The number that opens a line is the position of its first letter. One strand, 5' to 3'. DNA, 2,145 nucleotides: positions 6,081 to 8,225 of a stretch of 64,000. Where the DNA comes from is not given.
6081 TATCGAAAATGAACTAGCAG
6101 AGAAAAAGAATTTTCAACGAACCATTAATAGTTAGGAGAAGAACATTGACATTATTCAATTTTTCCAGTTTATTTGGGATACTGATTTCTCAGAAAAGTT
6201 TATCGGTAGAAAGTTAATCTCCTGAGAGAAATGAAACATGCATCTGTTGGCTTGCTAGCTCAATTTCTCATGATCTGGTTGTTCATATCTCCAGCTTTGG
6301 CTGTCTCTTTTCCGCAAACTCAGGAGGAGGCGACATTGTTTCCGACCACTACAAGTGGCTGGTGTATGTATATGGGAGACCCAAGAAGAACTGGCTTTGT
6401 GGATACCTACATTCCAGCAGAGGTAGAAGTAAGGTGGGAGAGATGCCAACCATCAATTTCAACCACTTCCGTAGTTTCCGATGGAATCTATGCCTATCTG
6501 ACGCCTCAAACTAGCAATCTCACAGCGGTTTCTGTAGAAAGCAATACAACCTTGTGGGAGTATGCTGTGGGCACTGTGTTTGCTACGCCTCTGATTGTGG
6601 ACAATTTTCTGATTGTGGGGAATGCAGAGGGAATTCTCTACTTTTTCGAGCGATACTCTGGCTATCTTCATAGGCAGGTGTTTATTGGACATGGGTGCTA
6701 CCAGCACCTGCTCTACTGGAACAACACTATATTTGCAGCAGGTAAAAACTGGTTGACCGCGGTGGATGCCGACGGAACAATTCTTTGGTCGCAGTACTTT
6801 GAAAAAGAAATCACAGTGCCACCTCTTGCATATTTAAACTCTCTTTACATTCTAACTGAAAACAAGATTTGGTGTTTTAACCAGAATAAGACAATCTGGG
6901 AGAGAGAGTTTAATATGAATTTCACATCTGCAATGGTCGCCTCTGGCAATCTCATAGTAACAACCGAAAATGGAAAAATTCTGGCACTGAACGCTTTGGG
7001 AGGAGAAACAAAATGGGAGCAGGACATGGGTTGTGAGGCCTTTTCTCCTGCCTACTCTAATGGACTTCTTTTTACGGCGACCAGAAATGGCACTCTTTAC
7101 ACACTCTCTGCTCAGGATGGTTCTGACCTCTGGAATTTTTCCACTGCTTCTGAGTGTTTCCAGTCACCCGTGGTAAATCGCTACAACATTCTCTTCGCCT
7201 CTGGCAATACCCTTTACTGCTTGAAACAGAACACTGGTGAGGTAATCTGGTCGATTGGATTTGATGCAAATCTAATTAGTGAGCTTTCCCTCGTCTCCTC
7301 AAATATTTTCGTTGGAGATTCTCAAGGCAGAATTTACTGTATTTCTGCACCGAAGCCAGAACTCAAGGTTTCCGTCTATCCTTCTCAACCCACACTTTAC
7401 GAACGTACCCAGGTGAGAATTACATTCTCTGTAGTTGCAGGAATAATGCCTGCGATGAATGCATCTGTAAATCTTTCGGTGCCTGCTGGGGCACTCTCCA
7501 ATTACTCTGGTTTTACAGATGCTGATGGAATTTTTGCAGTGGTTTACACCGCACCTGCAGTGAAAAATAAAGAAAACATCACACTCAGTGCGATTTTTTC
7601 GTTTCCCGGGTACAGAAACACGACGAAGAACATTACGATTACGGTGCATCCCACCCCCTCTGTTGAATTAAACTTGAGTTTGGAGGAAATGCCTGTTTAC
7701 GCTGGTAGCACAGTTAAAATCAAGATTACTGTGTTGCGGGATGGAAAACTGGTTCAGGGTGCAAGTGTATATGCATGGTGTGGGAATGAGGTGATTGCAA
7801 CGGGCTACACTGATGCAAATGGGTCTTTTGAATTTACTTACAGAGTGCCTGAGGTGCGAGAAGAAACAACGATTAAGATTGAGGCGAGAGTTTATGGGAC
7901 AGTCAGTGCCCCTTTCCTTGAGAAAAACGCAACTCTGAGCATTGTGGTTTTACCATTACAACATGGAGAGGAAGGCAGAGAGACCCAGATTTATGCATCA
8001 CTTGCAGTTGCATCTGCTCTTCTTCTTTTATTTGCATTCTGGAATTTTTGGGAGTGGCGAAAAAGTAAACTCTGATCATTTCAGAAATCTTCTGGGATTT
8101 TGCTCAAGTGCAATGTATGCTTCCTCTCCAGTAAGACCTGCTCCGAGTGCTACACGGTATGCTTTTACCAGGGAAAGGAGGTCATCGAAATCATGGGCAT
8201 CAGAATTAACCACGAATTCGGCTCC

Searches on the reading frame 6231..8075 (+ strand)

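Call 77: search_protein_families(library=pfam, proteins=[window:6231-8075:+], max_evalue=0.01)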
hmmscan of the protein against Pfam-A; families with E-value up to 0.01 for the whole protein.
window:6231-8075:+ (614 aa): 9 families
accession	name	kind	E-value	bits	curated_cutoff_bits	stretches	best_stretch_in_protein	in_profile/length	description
PF13570.13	Beta-prop_ACSF4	-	1.1e-31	110.9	133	3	211-325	113-234/329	Beta-alanine-activating enzyme, beta-propeller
PF13360.13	PQQ_2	-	3.4e-25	89.5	27.6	1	172-372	2-223/233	Outer membrane protein assembly factor BamB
PF01011.28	PQQ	-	7.2e-07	28.7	26.7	0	213-266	30-85/595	Glucose/ethanol/alcohol dehydrogenase, beta-propeller domain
PF13620.12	CarboxypepD_reg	-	5.7e-06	27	32.3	0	499-560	4-64/82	Carboxypeptidase regulatory-like domain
PF14517.12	Tachylectin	-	4.4e-05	23.8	29.8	0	276-341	139-202/230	Tachylectin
PF02369.22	Big_1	-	0.00011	22.7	34.9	0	397-441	21-68/93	Bacterial Ig-like domain (group 1)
PF11974.14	bMG3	-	0.00076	19.8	34.9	1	494-541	14-62/103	Bacterial alpha-2-macroglobulin MG3 domain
PF10670.15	DUF4198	-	0.0048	17.5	34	0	496-537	148-195/209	Domain of unknown function (DUF4198)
PF13715.12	CarbopepD_reg_2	-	0.0088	16.5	32.2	0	428-484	29-78/88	CarboxypepD_reg-like domain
